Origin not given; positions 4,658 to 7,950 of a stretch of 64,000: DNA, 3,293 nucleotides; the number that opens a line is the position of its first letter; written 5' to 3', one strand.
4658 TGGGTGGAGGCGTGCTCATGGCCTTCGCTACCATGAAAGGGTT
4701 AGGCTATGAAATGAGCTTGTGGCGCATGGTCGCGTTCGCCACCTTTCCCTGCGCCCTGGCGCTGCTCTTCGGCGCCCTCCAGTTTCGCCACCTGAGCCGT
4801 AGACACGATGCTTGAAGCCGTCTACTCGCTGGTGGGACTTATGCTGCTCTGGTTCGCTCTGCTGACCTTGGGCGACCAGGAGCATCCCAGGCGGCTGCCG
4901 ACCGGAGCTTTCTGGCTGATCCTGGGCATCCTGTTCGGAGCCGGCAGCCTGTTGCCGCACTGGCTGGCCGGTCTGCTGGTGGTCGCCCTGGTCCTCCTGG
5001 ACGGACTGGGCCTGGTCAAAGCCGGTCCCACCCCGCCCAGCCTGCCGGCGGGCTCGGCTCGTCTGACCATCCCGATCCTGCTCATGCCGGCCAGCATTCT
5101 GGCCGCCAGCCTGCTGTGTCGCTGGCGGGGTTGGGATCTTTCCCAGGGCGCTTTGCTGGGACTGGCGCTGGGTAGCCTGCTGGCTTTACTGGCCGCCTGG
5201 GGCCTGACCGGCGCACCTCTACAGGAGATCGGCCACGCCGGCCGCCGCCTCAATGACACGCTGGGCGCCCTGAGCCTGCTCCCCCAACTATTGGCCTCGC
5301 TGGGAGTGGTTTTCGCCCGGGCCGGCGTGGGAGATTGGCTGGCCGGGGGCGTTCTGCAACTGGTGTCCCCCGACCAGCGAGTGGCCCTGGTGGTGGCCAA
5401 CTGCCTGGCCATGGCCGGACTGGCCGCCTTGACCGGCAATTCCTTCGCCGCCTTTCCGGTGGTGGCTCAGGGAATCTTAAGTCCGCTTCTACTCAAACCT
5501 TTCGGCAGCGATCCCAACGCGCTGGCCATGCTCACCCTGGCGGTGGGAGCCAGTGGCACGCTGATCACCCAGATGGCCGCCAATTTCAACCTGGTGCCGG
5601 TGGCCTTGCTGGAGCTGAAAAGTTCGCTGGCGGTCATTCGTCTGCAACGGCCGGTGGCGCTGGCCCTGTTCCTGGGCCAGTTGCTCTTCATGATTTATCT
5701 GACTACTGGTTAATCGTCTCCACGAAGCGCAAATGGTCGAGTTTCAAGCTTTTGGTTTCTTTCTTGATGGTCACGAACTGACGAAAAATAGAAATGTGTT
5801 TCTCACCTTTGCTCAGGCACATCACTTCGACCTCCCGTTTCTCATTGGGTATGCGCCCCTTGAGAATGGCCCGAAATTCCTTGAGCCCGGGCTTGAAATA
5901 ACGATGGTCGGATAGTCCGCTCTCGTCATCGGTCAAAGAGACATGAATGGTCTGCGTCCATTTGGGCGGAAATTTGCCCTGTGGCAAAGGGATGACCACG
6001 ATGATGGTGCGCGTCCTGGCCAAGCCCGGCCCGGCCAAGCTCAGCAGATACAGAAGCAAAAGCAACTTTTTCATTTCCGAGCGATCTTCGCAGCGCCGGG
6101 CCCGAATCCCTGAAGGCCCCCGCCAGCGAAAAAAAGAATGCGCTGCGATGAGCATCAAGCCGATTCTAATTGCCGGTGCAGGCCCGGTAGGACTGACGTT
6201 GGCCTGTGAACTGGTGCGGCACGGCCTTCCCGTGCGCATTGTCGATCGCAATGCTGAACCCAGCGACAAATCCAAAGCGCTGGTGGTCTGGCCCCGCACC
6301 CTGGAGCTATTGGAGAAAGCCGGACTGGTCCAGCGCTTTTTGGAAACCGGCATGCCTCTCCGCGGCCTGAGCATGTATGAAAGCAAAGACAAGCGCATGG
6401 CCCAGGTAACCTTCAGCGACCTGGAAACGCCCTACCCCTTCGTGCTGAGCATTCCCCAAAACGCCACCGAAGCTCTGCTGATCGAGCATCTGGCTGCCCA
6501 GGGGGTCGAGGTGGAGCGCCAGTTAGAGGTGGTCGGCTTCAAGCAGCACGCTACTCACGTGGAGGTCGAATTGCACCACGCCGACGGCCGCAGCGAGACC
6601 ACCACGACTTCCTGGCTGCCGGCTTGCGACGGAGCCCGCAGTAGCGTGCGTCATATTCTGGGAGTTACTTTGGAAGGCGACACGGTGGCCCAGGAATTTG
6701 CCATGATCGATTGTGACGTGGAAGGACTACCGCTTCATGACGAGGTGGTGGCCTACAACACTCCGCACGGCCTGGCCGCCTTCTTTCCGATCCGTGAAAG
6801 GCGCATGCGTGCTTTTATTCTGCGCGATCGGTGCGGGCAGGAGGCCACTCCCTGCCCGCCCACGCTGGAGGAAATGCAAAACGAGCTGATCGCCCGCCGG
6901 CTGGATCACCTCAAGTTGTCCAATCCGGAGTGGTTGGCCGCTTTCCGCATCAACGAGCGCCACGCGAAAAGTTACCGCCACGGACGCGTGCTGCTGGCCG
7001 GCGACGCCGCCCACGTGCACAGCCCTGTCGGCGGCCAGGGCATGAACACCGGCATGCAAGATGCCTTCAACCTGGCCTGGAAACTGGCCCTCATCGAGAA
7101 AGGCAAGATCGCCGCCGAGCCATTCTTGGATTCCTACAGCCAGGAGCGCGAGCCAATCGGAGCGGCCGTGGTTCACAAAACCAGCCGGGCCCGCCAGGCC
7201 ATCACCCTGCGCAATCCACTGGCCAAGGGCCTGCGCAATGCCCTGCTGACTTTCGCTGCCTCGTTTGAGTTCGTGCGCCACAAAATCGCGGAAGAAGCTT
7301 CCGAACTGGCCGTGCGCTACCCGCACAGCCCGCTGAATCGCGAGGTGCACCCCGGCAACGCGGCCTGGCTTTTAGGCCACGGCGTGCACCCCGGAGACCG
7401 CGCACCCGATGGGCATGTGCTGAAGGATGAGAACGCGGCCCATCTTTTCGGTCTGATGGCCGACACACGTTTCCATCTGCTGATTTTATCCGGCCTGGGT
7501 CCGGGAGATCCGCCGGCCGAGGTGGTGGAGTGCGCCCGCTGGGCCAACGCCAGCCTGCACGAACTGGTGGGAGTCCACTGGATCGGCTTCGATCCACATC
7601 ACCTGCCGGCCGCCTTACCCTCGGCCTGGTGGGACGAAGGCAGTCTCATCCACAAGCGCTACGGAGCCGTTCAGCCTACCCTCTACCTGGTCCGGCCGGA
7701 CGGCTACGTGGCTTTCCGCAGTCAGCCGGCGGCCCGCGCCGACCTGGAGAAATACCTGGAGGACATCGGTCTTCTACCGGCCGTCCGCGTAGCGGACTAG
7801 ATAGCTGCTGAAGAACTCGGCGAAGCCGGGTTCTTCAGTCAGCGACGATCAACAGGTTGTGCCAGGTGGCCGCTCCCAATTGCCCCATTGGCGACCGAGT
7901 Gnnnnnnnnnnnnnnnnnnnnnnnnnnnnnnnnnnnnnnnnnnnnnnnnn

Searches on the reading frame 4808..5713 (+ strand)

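Call 3: search_protein_families(library=pfam, proteins=[window:4808-5713:+], max_evalue=0.01)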
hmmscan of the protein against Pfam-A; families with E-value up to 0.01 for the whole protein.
window:4808-5713:+ (301 aa): 1 family
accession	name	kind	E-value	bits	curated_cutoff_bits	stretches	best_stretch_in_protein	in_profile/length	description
PF06166.18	DUF979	-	3.1e-73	247.2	26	1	3-298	1-305/307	Protein of unknown function (DUF979)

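Call 4: search_protein_families(library=ncbifam, proteins=[window:4808-5713:+], max_evalue=0.01)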
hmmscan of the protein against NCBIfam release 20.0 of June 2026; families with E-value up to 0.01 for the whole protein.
window:4808-5713:+ (301 aa): 0 families

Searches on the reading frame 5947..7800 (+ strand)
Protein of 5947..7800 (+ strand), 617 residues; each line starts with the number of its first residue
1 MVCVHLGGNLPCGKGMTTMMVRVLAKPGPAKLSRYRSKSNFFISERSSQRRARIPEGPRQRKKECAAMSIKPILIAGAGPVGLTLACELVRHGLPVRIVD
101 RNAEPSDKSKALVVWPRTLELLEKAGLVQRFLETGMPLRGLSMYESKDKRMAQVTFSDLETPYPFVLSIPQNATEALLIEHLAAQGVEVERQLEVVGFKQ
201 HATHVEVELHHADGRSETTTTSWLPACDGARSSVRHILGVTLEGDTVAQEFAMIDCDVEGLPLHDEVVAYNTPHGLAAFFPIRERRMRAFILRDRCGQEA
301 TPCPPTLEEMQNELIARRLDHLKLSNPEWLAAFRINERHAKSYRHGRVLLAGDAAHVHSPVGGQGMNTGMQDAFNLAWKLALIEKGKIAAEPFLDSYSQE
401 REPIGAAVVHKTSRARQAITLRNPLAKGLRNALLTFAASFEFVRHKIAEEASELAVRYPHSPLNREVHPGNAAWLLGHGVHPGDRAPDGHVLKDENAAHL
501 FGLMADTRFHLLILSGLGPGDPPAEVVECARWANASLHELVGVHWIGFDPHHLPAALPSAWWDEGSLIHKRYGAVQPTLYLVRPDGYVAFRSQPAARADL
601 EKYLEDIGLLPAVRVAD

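Call 3: search_protein_families(library=pfam, proteins=[window:5947-7800:+], max_evalue=0.01)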
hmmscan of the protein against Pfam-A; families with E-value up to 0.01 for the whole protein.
window:5947-7800:+ (617 aa): 8 families
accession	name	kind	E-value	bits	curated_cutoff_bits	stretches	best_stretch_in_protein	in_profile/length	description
PF01494.25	FAD_binding_3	-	1.2e-81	275.1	22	1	73-411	4-348/349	FAD binding domain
PF21274.3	Rng_hyd_C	-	1.5e-07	32.1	27.5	1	482-606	4-102/107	Aromatic-ring hydroxylase, C-terminal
PF01266.30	DAO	-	0.0001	22.4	27.9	1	73-109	2-39/353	FAD dependent oxidoreductase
PF07992.20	Pyr_redox_2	-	0.0002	21.3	26.1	0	62-105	140-177/291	Pyridine nucleotide-disulphide oxidoreductase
PF00070.33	Pyr_redox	-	0.0003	21.7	22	0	73-106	2-35/82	Pyridine nucleotide-disulphide oxidoreductase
PF13450.12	NAD_binding_8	-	0.00094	19.8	21.9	1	75-105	1-31/68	NAD(P)-binding Rossmann-like domain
PF07976.19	Phe_hydrox_dim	-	0.0022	18.4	24.9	0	567-607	150-192/197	Phenol hydroxylase, C-terminal dimerisation domain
PF02558.23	ApbA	-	0.0046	17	22.2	1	73-105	1-32/150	Ketopantoate reductase PanE/ApbA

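Call 4: search_protein_families(library=ncbifam, proteins=[window:5947-7800:+], max_evalue=0.01)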
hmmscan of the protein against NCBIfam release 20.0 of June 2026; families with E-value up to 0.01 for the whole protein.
window:5947-7800:+ (617 aa): 73 families (the best 25 are shown)
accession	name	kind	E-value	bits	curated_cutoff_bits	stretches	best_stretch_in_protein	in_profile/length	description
NF004832.0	PRK06184.1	subfamily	2.8e-104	349.7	476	1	70-609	6-500/506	hypothetical protein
NF006092.0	PRK08244.1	equivalog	1.2e-86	291.3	644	1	73-462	5-385/494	monooxygenase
NF006002.0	PRK08132.1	subfamily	1.6e-81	274.4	416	1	60-605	15-544/552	FAD-dependent oxidoreductase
NF033145.1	rif_monoox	equivalog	6.9e-81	272.5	800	1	73-459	3-379/472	rifampin monooxygenase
NF005303.0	PRK06834.1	subfamily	7.5e-75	252.3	625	1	72-515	5-416/488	hypothetical protein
NF004780.0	PRK06126.1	subfamily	1.1e-57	195.5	445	1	69-422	7-379/552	hypothetical protein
NF004831.0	PRK06183.1-5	equivalog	6.1e-56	190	546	1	72-445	10-379/568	bifunctional 3-(3-hydroxy-phenyl)propionate/3-hydroxycinnamic acid hydroxylase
NF004829.0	PRK06183.1-3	subfamily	1.2e-55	189.3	390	1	68-592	6-495/520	bifunctional 3-(3-hydroxy-phenyl)propionate/3-hydroxycinnamic acid hydroxylase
NF000343.1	rif_mono_Iri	exception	6.5e-53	180.4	950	1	73-459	4-381/479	rifampin monooxygenase Iri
NF046069.1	AkvoneHdxseRdmE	equivalog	2e-48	165.4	700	1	73-412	1-354/521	aklavinone 12-hydroxylase RdmE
NF046068.1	AkvoneHdxseDnrF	equivalog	1.5e-44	152.7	650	1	73-413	1-354/439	aklavinone 12-hydroxylase DnrF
NF004827.0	PRK06183.1-1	equivalog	1.9e-42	145.5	966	1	73-415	18-356/554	bifunctional 3-(3-hydroxy-phenyl)propionate/3-hydroxycinnamic acid hydroxylase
TIGR01988.1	Ubi-OHases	subfamily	1.8e-41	142.3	224.65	1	73-452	2-386/387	ubiquinone biosynthesis hydroxylase, UbiH/UbiF/VisC/COQ6 family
NF045577.1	FAD_mono_MbnF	equivalog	2.1e-40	138.8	800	2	339-409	286-355/531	methanobactin biosynthesis FAD monooxygenase MbnF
NF004828.0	PRK06183.1-2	equivalog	2.1e-40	138.6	853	1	72-458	14-393/568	bifunctional 3-(3-hydroxy-phenyl)propionate/3-hydroxycinnamic acid hydroxylase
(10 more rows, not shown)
